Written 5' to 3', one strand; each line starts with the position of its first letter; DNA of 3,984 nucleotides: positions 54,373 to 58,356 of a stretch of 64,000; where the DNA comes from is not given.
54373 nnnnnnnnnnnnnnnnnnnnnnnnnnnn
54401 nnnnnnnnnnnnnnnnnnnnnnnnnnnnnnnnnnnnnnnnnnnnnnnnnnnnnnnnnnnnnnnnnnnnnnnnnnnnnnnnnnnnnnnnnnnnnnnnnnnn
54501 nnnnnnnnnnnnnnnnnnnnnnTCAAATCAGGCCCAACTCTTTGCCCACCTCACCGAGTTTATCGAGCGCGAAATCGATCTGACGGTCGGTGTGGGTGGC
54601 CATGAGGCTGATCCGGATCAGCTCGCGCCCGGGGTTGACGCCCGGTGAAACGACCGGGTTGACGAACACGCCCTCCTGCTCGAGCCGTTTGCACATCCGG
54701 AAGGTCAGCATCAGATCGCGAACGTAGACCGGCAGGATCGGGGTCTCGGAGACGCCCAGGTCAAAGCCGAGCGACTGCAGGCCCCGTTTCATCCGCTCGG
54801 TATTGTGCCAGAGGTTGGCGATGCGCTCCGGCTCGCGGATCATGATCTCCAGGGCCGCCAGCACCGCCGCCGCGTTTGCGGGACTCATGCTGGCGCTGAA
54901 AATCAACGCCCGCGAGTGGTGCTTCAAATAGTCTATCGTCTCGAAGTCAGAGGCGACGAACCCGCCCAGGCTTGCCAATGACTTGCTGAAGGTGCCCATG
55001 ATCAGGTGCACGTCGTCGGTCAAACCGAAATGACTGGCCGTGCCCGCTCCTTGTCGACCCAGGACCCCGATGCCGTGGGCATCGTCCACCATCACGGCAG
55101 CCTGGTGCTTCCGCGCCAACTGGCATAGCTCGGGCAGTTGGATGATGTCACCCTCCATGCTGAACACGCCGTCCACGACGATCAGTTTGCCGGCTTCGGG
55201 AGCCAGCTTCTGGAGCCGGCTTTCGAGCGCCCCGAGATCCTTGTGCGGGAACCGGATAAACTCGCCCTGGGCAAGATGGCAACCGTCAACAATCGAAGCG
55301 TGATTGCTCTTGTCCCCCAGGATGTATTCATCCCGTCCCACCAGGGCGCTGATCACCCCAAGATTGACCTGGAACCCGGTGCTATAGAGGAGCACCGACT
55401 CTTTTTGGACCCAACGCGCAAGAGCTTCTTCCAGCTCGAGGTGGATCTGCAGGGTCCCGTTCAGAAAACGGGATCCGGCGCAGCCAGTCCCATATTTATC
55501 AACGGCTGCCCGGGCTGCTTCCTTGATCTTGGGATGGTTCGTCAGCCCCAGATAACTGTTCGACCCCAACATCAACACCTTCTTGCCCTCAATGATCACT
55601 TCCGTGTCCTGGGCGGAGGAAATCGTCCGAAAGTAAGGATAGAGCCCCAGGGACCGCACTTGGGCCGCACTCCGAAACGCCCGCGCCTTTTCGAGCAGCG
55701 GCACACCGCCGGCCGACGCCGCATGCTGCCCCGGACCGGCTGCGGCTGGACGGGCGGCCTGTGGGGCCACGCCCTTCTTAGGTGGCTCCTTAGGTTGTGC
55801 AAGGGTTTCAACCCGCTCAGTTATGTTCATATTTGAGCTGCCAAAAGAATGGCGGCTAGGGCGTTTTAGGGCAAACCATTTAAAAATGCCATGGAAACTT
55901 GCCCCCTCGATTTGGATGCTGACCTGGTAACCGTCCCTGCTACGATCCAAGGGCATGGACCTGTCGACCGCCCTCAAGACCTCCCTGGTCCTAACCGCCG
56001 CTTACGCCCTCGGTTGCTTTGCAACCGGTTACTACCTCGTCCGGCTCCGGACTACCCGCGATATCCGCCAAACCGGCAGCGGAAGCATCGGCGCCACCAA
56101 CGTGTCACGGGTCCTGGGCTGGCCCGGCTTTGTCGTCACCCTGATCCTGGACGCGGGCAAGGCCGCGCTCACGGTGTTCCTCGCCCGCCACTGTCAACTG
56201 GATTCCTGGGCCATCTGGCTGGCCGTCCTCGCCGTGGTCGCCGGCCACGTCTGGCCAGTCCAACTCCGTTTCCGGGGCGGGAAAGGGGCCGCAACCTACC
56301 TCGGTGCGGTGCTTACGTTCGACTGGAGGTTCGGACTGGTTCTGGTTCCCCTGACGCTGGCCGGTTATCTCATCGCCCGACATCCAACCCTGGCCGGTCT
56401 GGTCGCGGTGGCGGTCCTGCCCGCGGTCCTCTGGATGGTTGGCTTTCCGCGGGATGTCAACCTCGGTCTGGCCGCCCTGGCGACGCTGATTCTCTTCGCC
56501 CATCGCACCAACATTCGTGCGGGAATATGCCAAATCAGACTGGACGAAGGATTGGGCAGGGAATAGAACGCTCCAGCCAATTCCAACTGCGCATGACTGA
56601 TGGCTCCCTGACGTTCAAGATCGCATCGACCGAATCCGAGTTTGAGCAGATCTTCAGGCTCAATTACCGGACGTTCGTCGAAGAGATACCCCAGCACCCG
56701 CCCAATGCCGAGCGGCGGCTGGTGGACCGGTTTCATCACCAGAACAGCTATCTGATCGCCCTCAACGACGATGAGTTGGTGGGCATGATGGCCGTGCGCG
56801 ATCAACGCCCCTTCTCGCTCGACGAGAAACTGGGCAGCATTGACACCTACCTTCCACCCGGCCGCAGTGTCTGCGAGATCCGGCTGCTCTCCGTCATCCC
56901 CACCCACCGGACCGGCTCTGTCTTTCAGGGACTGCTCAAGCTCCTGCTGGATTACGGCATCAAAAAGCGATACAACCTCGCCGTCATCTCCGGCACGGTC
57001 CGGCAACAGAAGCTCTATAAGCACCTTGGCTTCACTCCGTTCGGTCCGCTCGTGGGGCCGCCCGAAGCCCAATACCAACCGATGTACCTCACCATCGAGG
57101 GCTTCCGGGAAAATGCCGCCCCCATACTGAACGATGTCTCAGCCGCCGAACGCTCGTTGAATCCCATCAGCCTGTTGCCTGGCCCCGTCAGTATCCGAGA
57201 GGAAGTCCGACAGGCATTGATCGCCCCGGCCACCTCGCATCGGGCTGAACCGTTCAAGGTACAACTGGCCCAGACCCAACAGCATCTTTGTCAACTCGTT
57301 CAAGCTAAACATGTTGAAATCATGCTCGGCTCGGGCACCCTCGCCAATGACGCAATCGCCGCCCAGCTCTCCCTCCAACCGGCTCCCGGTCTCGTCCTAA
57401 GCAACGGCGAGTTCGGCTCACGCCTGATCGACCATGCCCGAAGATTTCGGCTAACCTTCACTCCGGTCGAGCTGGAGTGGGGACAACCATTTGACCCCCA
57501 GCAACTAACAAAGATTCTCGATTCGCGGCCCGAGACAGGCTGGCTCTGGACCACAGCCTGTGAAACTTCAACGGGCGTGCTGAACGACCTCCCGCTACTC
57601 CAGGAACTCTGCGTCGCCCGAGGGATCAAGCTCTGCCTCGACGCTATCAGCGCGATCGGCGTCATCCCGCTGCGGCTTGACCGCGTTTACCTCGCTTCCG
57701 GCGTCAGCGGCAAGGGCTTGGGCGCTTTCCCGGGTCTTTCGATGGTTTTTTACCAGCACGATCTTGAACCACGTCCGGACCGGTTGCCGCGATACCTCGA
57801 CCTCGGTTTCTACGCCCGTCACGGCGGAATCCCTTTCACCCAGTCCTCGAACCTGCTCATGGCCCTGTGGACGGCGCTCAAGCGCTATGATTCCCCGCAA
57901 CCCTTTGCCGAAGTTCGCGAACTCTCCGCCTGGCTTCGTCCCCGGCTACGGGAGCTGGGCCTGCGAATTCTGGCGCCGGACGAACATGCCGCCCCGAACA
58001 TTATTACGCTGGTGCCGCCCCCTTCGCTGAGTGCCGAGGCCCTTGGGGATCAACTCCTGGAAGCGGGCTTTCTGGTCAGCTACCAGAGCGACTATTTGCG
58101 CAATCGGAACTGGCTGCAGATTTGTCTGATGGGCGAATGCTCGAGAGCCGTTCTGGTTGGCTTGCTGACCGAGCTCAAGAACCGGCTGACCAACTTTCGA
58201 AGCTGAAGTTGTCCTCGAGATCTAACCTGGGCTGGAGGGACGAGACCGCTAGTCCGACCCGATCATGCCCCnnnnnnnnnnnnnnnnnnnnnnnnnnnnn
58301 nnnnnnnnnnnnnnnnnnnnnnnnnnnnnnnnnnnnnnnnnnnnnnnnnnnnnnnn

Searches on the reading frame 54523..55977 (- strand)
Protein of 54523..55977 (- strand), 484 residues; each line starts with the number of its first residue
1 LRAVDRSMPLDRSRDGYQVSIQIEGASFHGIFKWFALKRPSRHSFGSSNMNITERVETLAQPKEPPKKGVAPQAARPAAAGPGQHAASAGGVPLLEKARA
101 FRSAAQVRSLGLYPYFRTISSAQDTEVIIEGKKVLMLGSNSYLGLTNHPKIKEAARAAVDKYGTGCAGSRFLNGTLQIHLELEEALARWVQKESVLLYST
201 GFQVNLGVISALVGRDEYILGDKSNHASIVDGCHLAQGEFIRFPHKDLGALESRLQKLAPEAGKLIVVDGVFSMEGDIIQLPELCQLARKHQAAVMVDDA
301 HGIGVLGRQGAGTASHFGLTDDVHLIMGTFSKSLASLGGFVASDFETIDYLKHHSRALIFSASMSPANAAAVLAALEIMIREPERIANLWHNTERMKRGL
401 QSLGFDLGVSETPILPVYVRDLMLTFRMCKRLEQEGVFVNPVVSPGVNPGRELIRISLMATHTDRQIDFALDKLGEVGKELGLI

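Call 92: search_protein_families(library=pfam, proteins=[window:54523-55977:-], max_evalue=0.0001)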
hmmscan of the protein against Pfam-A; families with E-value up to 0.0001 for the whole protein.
window:54523-55977:- (484 aa): 1 family
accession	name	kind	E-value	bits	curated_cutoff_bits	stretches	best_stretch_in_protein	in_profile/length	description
PF00155.27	Aminotran_1_2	-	1.2e-55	189.6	19.7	1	133-474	2-361/361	Aminotransferase class I and II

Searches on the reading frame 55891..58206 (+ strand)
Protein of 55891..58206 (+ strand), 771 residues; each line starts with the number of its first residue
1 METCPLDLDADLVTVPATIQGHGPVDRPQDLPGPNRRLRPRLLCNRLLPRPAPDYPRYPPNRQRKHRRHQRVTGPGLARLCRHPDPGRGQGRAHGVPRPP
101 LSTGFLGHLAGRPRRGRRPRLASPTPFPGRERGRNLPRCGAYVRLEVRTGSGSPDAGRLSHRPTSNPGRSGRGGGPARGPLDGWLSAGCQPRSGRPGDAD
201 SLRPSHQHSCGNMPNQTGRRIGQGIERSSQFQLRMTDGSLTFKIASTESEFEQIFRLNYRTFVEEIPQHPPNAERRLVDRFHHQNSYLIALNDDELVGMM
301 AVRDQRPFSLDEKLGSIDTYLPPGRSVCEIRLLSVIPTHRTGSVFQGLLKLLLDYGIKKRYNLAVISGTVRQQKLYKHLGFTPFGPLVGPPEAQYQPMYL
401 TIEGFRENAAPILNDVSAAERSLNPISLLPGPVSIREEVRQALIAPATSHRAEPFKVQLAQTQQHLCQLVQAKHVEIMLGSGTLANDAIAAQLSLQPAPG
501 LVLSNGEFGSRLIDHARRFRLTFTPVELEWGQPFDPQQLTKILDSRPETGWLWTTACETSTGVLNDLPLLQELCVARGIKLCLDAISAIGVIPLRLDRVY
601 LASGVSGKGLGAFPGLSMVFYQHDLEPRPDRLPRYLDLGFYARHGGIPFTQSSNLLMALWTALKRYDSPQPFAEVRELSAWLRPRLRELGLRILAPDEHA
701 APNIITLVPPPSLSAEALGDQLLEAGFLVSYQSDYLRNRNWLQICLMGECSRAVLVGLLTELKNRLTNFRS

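Call 92: search_protein_families(library=pfam, proteins=[window:55891-58206:+], max_evalue=0.0001)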
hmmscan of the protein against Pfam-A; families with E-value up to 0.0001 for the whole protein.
window:55891-58206:+ (771 aa): 5 families
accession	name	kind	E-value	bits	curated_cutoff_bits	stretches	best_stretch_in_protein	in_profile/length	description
PF21926.2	FeeM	-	4.2e-10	40.1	27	1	253-396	1-150/158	N-acyl amino acid synthase FeeM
PF00266.25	Aminotran_5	-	5.7e-08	32.6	21.5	1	447-622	33-214/371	Aminotransferase class-V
PF13444.12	Acetyltransf_5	-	1.6e-07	32.4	22.4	1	257-349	1-101/102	Acetyltransferase (GNAT) domain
PF00583.31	Acetyltransf_1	-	8.9e-07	29.6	20.7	1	252-381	2-116/116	Acetyltransferase (GNAT) family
PF13527.13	Acetyltransf_9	-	5.1e-06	27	25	0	246-305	5-61/127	Acetyltransferase (GNAT) domain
